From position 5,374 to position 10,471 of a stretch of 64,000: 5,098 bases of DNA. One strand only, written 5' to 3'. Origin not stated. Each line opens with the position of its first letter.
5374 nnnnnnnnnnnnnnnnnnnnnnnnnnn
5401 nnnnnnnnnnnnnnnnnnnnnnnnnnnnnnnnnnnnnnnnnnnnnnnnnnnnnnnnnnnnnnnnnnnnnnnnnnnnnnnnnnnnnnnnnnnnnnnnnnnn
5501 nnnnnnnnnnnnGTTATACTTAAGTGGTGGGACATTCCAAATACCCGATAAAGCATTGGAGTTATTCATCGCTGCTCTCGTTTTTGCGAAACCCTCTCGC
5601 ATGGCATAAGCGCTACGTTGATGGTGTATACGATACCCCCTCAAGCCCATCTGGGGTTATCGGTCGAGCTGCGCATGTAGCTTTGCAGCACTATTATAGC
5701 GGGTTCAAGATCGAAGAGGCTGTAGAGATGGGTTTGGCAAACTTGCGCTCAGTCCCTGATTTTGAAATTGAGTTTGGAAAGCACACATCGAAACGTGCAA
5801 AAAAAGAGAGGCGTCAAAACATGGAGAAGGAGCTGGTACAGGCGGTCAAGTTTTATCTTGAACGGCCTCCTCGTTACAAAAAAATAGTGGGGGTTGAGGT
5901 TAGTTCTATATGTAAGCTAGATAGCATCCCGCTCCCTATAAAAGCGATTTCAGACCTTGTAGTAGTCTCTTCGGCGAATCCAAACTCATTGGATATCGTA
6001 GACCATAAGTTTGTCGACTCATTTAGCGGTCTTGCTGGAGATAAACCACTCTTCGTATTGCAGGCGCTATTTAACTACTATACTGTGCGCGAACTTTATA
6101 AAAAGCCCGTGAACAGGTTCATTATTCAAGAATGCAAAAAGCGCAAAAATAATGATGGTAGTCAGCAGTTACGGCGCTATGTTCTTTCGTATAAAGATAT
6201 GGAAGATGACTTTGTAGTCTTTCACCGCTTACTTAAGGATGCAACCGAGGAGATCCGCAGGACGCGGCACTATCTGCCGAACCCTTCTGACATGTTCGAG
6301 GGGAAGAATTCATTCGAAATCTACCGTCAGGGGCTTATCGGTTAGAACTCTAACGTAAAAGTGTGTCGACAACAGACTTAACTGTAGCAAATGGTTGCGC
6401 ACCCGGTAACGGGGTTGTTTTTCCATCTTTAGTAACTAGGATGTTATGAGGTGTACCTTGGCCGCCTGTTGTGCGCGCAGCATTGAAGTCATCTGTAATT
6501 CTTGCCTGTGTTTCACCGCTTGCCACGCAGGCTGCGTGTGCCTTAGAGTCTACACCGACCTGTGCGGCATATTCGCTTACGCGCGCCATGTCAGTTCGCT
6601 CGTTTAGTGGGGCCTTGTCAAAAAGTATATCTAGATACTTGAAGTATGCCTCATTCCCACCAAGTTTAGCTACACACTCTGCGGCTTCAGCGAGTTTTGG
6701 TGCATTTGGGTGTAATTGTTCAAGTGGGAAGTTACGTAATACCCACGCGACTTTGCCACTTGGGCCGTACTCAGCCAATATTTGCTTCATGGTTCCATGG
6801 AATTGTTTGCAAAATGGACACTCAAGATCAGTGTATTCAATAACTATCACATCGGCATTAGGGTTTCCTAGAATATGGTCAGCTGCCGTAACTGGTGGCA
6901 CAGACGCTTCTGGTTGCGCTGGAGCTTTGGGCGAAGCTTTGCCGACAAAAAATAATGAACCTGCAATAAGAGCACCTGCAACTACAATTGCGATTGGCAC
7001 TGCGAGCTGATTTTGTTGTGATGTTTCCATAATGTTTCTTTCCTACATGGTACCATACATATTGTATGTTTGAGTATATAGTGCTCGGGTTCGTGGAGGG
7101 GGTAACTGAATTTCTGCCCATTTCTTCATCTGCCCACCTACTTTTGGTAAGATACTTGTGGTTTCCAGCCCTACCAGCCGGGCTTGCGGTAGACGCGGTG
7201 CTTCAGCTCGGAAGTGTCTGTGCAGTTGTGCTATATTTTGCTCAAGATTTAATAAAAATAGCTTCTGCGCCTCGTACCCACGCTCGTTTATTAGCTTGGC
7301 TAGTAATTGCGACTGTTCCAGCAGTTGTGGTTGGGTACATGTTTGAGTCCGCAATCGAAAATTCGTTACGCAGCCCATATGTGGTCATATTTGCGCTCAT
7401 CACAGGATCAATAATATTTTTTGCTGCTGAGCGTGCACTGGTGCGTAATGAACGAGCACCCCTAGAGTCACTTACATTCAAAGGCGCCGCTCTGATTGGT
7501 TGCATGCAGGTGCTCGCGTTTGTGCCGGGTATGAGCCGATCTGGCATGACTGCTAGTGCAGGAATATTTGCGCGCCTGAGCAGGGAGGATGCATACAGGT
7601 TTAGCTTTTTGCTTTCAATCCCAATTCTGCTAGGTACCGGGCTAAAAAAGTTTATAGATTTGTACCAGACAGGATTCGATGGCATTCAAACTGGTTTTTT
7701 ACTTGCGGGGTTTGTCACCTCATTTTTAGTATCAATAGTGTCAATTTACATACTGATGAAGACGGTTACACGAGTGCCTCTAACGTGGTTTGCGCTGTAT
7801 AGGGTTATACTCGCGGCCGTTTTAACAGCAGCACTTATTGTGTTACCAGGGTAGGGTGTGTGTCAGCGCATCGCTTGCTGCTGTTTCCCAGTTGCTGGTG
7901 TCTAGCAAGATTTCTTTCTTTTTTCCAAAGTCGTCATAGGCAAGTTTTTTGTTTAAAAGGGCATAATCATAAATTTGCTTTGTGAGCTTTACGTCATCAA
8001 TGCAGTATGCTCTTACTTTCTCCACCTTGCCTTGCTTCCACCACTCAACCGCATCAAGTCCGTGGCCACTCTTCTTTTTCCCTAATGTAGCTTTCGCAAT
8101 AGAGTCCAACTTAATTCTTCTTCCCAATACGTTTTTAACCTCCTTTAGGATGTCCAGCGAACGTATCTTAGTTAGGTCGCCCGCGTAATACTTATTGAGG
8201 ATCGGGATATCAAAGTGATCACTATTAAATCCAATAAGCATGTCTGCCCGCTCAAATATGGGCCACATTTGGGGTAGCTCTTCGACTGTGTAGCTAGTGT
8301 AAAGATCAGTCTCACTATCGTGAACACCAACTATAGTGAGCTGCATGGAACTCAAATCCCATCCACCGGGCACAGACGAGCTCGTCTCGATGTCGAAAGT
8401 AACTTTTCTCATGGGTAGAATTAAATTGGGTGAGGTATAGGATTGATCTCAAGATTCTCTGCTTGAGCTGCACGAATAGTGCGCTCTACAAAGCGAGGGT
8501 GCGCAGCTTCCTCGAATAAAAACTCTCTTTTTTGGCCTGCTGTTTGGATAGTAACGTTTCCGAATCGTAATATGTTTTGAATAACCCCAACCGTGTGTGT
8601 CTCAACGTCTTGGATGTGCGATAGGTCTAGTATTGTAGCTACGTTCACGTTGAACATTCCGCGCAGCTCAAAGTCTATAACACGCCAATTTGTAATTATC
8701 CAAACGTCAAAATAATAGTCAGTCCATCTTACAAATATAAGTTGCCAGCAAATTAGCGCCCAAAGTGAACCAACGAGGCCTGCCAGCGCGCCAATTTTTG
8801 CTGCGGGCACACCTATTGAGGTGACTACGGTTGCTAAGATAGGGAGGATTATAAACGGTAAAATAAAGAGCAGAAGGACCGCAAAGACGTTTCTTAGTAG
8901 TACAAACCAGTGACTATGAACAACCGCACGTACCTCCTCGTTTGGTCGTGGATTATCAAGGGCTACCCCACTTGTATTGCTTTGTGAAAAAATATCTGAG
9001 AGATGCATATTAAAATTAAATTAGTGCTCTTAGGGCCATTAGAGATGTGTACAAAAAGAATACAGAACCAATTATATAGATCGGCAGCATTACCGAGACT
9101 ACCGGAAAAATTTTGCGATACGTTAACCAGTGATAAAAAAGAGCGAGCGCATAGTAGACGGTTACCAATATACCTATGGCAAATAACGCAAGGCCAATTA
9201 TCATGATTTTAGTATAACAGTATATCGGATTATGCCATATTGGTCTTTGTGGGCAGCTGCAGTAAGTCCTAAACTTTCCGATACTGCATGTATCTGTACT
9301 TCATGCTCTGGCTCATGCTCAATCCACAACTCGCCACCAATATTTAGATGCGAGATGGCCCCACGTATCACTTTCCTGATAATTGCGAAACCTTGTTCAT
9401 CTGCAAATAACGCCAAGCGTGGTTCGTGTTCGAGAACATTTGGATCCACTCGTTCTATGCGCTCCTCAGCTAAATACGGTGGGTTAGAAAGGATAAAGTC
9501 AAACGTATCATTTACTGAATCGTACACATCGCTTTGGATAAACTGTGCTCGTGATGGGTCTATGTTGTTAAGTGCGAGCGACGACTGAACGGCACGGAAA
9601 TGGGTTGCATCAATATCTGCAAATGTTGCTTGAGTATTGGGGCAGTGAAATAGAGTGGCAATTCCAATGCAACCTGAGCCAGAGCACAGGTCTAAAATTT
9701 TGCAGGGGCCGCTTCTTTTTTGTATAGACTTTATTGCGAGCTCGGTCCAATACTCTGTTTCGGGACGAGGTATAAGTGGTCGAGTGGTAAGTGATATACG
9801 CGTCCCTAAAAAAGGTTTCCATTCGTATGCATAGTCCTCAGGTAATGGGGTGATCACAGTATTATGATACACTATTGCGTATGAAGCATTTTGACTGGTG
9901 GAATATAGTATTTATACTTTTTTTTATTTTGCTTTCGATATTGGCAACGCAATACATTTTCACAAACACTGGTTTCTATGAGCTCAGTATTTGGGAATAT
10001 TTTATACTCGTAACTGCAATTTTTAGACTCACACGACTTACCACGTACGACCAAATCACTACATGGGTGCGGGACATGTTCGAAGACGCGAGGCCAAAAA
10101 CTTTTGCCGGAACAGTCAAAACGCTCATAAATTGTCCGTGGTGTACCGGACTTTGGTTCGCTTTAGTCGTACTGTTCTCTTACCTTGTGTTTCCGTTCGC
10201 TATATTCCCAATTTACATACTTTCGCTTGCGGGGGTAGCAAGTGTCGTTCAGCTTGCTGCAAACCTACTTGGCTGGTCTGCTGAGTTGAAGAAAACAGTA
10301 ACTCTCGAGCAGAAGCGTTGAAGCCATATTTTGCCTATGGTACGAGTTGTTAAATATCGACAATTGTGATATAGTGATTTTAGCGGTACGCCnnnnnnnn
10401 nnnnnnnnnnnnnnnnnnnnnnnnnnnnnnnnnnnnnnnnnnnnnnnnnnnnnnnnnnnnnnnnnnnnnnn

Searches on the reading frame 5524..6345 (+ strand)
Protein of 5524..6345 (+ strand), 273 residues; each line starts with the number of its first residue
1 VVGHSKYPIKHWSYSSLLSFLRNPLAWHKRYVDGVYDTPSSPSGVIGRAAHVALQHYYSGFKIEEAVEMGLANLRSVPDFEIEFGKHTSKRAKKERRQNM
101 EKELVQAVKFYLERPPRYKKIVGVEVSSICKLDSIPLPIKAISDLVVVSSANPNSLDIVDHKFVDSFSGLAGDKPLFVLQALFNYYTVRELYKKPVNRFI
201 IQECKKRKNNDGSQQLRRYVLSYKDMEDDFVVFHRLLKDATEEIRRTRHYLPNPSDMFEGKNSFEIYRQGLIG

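Call 62: search_protein_families(library=pfam, proteins=[window:5524-6345:+], max_evalue=0.001)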
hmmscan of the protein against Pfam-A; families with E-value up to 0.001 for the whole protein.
window:5524-6345:+ (273 aa): 1 family
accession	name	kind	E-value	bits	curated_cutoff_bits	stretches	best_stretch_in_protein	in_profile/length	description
PF12705.13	PDDEXK_1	-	8.7e-12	45.9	22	1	11-255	1-234/247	PD-(D/E)XK nuclease superfamily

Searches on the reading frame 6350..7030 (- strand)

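Call 62: search_protein_families(library=pfam, proteins=[window:6350-7030:-], max_evalue=0.001)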
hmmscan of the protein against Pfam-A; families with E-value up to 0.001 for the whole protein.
window:6350-7030:- (226 aa): 4 families
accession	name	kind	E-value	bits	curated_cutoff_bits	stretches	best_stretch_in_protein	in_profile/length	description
PF13462.12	Thioredoxin_4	-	3.7e-23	83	23.2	1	50-194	4-141/165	Thioredoxin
PF01323.26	DSBA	-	6.9e-11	42.7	25.6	1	63-155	2-95/191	DSBA-like thioredoxin domain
PF18400.7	Thioredoxin_12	-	4.6e-07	30.3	26.1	1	42-103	125-184/190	Thioredoxin-like domain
PF13098.12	Thioredoxin_2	-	2.8e-05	24.8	27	1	61-218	7-101/104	Thioredoxin-like domain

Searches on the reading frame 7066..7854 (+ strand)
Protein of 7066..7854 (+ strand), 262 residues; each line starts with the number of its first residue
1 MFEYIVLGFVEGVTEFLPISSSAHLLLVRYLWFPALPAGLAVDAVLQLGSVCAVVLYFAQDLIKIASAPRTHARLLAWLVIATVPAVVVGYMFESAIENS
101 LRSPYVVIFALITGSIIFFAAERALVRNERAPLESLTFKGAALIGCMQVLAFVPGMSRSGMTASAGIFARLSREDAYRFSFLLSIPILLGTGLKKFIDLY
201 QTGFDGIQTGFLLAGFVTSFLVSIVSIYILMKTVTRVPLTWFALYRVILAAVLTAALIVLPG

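Call 62: search_protein_families(library=pfam, proteins=[window:7066-7854:+], max_evalue=0.001)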
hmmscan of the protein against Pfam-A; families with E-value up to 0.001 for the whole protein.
window:7066-7854:+ (262 aa): 1 family
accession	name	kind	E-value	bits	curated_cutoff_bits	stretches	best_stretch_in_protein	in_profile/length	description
PF02673.24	BacA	-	6.7e-68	229.6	33.4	1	5-252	2-257/257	Bacitracin resistance protein BacA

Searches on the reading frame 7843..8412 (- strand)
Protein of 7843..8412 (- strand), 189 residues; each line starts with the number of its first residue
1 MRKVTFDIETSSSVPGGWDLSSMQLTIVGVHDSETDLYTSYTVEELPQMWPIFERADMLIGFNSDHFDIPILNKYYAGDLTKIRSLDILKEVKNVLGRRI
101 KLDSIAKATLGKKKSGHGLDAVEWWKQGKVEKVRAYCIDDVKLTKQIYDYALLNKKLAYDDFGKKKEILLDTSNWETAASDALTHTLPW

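Call 62: search_protein_families(library=pfam, proteins=[window:7843-8412:-], max_evalue=0.001)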
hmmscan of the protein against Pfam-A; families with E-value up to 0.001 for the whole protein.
window:7843-8412:- (189 aa): 3 families
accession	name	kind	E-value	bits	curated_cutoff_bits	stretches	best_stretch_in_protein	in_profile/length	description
PF13482.12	RNase_H_2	-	2.5e-10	41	22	1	6-151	3-164/165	RNase_H superfamily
PF10108.15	DNA_pol_B_exo2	-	3.9e-07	30.4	24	1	86-167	106-190/213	Predicted 3'-5' exonuclease related to the exonuclease domain of PolB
PF01612.26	DNA_pol_A_exo1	-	0.00024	21.4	23.6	1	3-150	22-167/173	3'-5' exonuclease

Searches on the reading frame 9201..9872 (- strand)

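Call 62: search_protein_families(library=pfam, proteins=[window:9201-9872:-], max_evalue=0.001)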
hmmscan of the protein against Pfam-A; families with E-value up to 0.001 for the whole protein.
window:9201-9872:- (223 aa): 5 families
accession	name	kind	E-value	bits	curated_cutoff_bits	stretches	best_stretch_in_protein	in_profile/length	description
PF05175.20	MTS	-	3.4e-18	66.3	23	1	43-138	20-113/170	Methyltransferase small domain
PF03602.21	Cons_hypoth95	-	3.6e-07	30.4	24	1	36-142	22-132/182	Conserved hypothetical protein 95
PF13649.12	Methyltransf_25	-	0.00028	22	27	1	59-139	1-82/97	Methyltransferase domain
PF10294.15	Methyltransf_16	-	0.00029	21.1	21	1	42-104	32-94/174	Lysine methyltransferase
PF06325.19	PrmA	-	0.00043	20.3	22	1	43-130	148-233/296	Ribosomal protein L11 methyltransferase (PrmA)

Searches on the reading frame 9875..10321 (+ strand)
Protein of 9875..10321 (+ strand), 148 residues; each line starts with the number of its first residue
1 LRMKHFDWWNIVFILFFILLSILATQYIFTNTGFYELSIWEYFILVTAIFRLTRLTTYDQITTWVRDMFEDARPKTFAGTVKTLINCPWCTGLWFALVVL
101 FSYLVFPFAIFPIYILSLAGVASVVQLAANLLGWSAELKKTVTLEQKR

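Call 3: search_protein_families(library=pfam, proteins=[window:9875-10321:+], max_evalue=0.01)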
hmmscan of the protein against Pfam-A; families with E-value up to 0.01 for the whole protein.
window:9875-10321:+ (148 aa): 1 family
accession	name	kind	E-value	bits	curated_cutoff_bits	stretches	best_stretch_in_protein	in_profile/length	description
PF07098.16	DUF1360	-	2.6e-14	53.5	21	1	44-128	1-101/102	Protein of unknown function (DUF1360)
